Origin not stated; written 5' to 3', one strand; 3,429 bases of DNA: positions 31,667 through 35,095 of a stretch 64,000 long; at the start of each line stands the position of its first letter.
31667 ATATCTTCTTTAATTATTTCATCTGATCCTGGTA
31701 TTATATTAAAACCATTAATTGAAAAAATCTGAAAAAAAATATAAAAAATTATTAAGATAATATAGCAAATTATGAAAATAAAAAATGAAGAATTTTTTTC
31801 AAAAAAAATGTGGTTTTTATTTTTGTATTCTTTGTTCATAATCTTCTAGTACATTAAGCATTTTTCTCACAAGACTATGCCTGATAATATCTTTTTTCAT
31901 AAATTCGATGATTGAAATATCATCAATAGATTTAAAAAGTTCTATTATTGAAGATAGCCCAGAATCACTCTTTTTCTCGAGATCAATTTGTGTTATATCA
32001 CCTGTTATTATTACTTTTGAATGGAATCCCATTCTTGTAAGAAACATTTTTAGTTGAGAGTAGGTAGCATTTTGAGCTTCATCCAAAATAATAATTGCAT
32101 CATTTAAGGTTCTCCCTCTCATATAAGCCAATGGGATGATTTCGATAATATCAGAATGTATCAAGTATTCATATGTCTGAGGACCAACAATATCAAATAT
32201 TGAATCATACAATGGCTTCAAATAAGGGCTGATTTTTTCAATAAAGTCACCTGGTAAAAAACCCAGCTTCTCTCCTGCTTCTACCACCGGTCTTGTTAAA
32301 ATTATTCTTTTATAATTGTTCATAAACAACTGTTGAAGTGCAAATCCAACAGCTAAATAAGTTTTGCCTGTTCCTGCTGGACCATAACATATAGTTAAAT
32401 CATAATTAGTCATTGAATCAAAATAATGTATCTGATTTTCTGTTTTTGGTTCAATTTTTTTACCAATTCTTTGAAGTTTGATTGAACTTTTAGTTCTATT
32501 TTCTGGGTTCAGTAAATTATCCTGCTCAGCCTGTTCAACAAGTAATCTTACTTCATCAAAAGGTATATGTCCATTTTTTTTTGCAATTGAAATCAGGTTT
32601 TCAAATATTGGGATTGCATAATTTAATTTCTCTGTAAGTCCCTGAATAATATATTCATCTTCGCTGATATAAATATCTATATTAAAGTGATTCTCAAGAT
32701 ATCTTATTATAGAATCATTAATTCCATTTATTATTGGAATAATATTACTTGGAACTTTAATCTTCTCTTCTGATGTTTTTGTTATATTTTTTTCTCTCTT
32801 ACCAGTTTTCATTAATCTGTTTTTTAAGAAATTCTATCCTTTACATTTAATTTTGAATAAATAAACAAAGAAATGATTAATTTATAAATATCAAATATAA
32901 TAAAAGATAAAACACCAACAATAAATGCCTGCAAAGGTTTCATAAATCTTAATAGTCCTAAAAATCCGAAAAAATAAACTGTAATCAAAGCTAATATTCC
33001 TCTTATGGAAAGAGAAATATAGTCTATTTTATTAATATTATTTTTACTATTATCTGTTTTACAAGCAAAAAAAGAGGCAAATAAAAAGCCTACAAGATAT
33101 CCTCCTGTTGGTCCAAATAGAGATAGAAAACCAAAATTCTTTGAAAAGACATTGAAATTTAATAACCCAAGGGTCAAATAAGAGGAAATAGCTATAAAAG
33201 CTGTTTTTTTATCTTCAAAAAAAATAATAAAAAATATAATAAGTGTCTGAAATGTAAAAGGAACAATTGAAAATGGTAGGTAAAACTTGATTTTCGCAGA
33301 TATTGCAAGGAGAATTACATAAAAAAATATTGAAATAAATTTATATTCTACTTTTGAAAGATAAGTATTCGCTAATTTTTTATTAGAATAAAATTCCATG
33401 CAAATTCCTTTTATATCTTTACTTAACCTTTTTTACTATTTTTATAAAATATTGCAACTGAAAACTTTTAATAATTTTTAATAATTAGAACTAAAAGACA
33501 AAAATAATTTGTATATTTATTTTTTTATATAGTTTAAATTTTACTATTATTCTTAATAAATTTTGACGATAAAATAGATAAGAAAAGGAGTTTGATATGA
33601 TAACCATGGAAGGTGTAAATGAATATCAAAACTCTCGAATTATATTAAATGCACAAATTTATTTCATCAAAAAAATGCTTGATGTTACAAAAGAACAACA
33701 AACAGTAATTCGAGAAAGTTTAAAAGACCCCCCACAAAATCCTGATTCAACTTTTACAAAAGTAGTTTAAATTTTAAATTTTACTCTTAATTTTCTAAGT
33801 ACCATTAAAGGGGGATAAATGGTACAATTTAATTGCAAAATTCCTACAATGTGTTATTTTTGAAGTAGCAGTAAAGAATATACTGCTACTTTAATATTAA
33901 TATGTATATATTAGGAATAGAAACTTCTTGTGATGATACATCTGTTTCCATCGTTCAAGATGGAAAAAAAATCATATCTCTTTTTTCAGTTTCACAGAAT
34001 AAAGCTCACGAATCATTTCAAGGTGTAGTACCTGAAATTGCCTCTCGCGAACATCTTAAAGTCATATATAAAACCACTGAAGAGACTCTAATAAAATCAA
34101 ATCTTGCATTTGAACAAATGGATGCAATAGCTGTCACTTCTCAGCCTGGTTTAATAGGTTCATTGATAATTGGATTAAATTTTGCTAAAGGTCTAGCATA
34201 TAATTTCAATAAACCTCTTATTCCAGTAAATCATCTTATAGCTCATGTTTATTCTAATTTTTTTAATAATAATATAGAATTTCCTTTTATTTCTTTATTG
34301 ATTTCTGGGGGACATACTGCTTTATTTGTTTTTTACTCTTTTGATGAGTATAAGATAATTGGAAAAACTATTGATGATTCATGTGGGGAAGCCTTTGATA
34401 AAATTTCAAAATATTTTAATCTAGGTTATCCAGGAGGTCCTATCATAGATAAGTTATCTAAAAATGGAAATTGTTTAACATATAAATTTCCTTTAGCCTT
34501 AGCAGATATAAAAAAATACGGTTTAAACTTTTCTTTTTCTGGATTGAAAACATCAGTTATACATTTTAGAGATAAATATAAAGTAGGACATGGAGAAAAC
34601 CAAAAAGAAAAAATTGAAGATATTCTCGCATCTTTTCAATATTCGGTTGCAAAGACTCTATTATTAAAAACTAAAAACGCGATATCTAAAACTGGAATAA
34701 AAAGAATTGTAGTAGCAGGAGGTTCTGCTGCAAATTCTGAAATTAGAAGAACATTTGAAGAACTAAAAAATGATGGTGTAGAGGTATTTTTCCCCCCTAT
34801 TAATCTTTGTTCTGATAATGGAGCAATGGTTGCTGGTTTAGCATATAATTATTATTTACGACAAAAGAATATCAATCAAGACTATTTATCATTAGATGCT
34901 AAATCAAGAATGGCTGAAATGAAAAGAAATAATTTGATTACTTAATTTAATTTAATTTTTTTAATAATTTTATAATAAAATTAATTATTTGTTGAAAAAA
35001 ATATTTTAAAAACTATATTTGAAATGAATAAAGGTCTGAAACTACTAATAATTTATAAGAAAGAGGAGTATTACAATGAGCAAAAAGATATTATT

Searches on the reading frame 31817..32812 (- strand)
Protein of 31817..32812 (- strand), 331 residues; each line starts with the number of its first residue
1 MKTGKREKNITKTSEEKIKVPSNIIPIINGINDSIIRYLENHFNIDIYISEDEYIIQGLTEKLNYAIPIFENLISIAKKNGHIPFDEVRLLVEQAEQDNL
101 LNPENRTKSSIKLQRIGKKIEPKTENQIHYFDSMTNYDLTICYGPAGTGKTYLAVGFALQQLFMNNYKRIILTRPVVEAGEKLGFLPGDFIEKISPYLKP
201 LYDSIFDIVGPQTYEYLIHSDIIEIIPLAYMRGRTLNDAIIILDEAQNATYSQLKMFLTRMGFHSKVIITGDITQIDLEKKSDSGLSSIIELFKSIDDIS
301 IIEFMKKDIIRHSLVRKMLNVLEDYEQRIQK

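Call 74: search_protein_families(library=pfam, proteins=[window:31817-32812:-], max_evalue=0.00001)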
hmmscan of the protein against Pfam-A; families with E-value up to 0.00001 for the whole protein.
window:31817-32812:- (331 aa): 1 family
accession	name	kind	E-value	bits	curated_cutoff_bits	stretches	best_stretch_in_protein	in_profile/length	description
PF02562.22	PhoH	-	6.6e-84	280.9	27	1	119-322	1-204/205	PhoH-like protein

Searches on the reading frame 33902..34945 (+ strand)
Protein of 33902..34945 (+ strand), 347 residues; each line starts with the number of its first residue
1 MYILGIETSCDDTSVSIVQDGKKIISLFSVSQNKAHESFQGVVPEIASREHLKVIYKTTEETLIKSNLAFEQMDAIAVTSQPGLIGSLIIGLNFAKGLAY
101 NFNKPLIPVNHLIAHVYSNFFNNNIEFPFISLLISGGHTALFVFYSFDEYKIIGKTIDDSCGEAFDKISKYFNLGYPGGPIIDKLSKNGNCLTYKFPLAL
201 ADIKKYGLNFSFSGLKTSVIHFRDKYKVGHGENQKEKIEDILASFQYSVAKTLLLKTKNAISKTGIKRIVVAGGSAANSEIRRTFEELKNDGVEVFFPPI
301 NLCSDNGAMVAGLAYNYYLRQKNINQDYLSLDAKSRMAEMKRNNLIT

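Call 74: search_protein_families(library=pfam, proteins=[window:33902-34945:+], max_evalue=0.00001)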
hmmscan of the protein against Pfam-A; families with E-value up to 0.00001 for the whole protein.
window:33902-34945:+ (347 aa): 3 families
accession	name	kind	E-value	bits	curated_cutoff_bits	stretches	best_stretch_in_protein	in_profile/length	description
PF00814.31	TsaD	-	9.3e-86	288.2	24.8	1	24-311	2-263/264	tRNA N6-adenosine threonylcarbamoyltransferase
PF02543.21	Carbam_trans_N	-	7.1e-08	32.7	24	1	160-281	206-316/346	Carbamoyltransferase N-terminus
PF22521.2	HypF_C_2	-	5.9e-06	26.7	27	0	232-307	160-236/241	Carbamoyltransferase, Kae1-like Domain, second subdomain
